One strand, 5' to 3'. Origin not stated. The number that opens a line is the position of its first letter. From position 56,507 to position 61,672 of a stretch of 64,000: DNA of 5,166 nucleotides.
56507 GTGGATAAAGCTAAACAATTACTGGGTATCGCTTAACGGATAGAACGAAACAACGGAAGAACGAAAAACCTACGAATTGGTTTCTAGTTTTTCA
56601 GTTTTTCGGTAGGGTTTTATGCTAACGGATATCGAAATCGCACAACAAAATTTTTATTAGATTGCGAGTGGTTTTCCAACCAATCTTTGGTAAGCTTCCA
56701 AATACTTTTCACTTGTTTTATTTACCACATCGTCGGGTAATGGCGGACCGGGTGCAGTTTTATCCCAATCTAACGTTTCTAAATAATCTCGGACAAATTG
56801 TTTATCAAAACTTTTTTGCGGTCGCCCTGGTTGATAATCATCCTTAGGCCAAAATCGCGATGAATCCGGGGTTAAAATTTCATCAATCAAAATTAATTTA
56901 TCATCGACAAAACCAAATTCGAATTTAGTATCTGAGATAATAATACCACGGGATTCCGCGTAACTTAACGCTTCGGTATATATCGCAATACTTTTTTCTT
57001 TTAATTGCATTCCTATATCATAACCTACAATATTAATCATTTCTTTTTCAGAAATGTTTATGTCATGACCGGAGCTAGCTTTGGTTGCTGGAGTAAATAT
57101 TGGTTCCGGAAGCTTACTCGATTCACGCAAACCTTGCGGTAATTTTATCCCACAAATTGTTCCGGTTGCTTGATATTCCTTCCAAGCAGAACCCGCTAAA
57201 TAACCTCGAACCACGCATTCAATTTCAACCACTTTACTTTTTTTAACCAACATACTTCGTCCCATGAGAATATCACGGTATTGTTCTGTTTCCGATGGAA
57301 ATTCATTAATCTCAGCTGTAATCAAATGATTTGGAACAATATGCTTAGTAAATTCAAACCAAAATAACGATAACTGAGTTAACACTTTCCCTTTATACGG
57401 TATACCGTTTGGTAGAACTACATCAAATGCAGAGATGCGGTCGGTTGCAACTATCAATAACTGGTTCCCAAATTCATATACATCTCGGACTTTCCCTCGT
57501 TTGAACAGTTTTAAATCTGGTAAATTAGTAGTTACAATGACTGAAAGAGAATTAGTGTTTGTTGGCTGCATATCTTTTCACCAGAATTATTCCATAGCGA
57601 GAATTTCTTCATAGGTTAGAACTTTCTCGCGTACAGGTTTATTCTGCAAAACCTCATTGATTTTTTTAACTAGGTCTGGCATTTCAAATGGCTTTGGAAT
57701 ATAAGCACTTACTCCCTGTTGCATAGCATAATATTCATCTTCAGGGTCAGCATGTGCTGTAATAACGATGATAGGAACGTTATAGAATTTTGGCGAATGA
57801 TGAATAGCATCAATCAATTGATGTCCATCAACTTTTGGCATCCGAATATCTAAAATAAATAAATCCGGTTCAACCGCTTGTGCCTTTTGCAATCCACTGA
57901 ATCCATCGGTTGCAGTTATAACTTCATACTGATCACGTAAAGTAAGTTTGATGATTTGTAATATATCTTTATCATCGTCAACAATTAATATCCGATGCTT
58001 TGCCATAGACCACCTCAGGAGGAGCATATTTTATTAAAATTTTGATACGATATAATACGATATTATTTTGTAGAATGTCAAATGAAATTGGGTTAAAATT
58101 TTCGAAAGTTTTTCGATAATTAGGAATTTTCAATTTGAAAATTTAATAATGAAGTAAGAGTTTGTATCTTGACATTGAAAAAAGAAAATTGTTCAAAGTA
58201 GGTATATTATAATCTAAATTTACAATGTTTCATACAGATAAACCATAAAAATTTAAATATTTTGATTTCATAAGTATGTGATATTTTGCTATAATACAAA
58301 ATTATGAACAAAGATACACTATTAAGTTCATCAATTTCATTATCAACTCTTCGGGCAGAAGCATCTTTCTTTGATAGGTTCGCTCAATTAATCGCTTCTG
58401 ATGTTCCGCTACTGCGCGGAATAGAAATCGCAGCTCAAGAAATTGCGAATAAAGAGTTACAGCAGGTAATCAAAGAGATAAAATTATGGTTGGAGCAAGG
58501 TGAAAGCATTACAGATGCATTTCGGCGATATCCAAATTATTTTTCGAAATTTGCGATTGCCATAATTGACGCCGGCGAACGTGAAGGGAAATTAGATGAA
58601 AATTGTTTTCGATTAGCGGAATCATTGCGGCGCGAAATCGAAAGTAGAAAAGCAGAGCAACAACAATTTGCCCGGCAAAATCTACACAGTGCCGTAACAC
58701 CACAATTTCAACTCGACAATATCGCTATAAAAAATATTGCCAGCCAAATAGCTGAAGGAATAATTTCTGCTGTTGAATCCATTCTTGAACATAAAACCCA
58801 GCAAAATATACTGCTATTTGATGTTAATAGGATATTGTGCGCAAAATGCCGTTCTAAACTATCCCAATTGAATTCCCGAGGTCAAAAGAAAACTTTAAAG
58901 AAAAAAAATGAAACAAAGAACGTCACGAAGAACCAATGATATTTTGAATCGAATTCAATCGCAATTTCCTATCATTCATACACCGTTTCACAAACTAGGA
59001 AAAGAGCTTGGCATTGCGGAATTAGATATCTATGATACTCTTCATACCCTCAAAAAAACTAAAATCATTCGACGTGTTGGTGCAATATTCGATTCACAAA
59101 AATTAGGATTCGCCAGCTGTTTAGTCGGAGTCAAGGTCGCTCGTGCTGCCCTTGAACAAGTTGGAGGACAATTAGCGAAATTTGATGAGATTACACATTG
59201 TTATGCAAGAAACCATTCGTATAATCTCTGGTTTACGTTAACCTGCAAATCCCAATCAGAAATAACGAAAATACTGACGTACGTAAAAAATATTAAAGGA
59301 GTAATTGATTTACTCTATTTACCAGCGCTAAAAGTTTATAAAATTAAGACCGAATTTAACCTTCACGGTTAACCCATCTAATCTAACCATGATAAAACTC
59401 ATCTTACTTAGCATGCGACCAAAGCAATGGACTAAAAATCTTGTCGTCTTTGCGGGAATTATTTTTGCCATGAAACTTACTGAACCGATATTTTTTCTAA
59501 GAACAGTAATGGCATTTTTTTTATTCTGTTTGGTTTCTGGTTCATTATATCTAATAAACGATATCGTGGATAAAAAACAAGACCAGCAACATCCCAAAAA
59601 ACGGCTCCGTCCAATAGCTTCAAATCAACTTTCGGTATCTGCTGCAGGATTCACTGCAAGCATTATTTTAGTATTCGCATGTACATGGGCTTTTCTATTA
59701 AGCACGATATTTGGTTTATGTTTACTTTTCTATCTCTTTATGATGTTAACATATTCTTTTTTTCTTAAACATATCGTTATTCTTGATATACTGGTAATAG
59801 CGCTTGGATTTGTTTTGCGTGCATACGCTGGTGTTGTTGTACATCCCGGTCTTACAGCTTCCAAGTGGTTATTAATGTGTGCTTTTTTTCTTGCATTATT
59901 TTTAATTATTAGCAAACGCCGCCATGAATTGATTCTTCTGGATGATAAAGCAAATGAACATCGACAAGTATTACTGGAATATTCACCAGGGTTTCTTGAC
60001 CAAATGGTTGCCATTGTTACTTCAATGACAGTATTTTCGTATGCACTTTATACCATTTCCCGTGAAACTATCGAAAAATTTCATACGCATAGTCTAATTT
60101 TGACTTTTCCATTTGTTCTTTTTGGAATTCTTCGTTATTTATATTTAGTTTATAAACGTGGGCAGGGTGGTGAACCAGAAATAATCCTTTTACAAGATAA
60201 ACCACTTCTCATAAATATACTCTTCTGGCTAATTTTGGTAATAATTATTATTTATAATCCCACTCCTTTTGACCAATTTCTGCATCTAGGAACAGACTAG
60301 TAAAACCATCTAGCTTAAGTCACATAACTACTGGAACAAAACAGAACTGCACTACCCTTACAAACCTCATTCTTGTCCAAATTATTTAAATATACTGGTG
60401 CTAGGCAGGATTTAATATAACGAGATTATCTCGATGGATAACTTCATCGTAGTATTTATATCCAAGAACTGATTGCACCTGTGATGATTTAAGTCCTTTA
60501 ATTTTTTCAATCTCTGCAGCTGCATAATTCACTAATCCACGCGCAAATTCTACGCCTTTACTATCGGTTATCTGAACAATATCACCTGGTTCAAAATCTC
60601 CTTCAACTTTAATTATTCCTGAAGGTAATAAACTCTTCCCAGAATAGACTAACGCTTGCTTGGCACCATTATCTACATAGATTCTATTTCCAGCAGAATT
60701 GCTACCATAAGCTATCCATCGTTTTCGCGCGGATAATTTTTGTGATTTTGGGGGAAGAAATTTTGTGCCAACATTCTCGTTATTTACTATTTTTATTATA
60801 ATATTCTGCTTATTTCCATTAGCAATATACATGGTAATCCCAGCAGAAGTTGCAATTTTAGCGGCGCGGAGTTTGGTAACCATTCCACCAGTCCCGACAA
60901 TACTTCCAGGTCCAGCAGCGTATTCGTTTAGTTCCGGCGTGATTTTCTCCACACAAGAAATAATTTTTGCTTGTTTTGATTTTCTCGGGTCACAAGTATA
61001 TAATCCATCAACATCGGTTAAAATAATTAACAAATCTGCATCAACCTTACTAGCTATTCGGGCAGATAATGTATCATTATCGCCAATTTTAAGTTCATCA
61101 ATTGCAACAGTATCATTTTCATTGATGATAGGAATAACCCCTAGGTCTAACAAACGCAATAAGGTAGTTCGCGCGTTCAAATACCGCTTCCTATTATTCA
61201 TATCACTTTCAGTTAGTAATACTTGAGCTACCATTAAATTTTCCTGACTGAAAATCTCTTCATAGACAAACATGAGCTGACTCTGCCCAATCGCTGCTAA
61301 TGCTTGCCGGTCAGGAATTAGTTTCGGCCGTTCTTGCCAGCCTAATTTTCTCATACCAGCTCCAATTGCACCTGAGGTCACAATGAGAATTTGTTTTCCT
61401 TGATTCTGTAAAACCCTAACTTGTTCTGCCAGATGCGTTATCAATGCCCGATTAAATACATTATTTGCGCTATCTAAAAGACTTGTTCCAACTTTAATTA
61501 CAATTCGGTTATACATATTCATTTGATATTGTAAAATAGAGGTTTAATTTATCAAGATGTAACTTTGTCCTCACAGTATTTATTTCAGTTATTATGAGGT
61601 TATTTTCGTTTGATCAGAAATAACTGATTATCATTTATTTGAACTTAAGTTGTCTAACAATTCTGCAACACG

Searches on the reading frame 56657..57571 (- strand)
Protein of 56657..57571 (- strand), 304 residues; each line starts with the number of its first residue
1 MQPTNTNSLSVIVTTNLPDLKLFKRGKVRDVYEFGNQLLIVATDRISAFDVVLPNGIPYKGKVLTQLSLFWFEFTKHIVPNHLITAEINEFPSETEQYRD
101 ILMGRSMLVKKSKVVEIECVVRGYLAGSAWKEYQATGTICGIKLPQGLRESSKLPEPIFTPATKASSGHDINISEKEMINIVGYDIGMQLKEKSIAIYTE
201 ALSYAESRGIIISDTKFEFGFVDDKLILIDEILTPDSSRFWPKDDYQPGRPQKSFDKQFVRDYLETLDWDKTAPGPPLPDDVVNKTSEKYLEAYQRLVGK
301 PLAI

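Call 100: search_protein_families(library=pfam, proteins=[window:56657-57571:-], max_evalue=0.001)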
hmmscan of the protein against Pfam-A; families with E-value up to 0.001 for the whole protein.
window:56657-57571:- (304 aa): 1 family
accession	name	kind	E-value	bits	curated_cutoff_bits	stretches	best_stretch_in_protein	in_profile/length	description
PF01259.24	SAICAR_synt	-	4e-77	259.5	20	1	23-273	2-230/233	SAICAR synthetase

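Call 101: search_protein_families(library=padloc, proteins=[window:56657-57571:-], max_evalue=0.001)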
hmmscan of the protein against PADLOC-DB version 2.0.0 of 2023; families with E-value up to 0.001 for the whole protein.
window:56657-57571:- (304 aa): 0 families

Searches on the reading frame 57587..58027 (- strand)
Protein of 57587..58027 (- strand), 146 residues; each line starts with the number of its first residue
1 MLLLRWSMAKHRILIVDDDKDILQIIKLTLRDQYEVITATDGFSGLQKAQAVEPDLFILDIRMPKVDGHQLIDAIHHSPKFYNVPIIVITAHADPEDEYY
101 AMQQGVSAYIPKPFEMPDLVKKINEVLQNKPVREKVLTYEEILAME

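Call 100: search_protein_families(library=pfam, proteins=[window:57587-58027:-], max_evalue=0.001)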
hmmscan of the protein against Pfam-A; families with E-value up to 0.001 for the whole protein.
window:57587-58027:- (146 aa): 1 family
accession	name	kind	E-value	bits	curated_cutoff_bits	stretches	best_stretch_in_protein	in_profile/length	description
PF00072.30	Response_reg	-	9.4e-28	97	30.2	1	13-124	1-111/111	Response regulator receiver domain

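Call 101: search_protein_families(library=padloc, proteins=[window:57587-58027:-], max_evalue=0.001)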
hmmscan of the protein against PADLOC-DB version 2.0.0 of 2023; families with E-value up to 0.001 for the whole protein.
window:57587-58027:- (146 aa): 3 families
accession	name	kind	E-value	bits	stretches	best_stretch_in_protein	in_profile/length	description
PDLC00405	SduA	-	2e-08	32.1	1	11-107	7-111/323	DUF4263 domain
PDLC04725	PDC-M60B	-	1.7e-05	22.7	1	8-67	1-63/158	-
PDLC04055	PD-T4-6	-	0.00074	16.4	1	6-131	361-487/496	-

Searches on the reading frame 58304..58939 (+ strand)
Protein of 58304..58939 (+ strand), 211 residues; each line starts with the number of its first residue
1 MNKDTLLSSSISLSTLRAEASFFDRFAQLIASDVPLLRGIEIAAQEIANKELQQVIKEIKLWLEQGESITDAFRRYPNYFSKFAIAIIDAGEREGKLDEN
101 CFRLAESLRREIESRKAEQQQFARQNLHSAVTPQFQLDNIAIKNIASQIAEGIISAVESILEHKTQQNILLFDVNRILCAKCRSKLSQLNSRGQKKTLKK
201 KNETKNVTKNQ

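Call 100: search_protein_families(library=pfam, proteins=[window:58304-58939:+], max_evalue=0.001)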
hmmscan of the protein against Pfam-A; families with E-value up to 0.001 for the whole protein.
window:58304-58939:+ (211 aa): 1 family
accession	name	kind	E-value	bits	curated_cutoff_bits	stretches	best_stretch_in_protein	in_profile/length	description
PF00482.28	T2SSF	-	2.6e-21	76.3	25.2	1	22-123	1-103/125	Type II secretion system (T2SS), protein F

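Call 101: search_protein_families(library=padloc, proteins=[window:58304-58939:+], max_evalue=0.001)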
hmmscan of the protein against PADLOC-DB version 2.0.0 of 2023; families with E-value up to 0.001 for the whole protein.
window:58304-58939:+ (211 aa): 0 families

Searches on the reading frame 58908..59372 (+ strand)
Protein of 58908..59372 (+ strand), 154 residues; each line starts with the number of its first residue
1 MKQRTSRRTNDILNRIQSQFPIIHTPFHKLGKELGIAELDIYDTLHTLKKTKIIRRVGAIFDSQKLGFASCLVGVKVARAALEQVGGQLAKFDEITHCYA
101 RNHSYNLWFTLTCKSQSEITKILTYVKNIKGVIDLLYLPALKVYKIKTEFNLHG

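Call 100: search_protein_families(library=pfam, proteins=[window:58908-59372:+], max_evalue=0.001)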
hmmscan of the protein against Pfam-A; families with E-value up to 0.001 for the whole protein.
window:58908-59372:+ (154 aa): 3 families
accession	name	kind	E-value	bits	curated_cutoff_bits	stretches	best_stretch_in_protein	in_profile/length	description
PF17805.7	AsnC_trans_reg2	-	1.8e-19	70.1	27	1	65-145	1-86/86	AsnC-like ligand binding domain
PF22451.2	NirdL-like_HTH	-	1.3e-12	47.5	27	1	11-55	3-47/47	Siroheme decarboxylase NirDL-like HTH domain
PF01037.27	AsnC_trans_reg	-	0.00049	20.4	25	1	73-134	1-64/73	Lrp/AsnC ligand binding domain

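Call 101: search_protein_families(library=padloc, proteins=[window:58908-59372:+], max_evalue=0.001)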
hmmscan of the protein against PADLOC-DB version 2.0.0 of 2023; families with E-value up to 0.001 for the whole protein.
window:58908-59372:+ (154 aa): 0 families

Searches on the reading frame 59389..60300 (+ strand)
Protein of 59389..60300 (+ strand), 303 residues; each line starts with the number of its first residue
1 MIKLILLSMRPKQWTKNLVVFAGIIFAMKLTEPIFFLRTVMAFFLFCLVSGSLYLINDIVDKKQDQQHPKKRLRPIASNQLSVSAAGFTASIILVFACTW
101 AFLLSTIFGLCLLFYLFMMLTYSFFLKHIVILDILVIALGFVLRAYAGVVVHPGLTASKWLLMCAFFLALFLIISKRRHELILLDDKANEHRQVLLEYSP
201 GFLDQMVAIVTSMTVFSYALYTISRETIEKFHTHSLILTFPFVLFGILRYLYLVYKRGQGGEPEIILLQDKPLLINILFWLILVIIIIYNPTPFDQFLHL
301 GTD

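Call 100: search_protein_families(library=pfam, proteins=[window:59389-60300:+], max_evalue=0.001)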
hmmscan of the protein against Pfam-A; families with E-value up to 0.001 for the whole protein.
window:59389-60300:+ (303 aa): 1 family
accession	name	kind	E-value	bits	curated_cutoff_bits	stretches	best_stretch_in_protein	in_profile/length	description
PF01040.23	UbiA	-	4.1e-20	72.6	34.2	1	20-255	5-233/250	UbiA prenyltransferase family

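Call 101: search_protein_families(library=padloc, proteins=[window:59389-60300:+], max_evalue=0.001)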
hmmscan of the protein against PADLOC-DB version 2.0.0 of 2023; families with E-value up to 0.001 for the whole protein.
window:59389-60300:+ (303 aa): 0 families

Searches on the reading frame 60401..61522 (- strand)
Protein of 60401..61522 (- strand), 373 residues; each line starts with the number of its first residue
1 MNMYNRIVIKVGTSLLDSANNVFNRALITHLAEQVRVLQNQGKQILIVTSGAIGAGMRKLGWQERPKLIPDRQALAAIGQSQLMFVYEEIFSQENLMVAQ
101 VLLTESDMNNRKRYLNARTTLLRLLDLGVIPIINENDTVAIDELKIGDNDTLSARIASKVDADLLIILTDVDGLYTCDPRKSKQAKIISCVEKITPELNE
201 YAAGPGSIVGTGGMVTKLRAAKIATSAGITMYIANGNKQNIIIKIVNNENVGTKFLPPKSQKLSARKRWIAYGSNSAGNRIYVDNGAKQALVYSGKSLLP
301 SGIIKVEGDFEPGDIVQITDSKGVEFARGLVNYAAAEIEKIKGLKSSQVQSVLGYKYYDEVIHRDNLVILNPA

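Call 100: search_protein_families(library=pfam, proteins=[window:60401-61522:-], max_evalue=0.001)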
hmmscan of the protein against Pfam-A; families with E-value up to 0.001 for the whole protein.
window:60401-61522:- (373 aa): 3 families
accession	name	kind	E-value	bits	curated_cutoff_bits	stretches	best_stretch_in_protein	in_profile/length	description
PF00696.33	AA_kinase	-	1.4e-49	169.4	24.9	1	5-235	1-234/234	Amino acid kinase family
PF01472.26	PUA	-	3.3e-23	81.9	24.8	1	280-353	2-74/74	PUA domain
PF17785.7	PUA_3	-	0.00017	21.7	22.6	1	303-332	23-52/64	PUA-like domain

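Call 101: search_protein_families(library=padloc, proteins=[window:60401-61522:-], max_evalue=0.001)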
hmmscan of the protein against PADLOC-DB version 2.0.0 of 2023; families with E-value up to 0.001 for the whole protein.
window:60401-61522:- (373 aa): 0 families
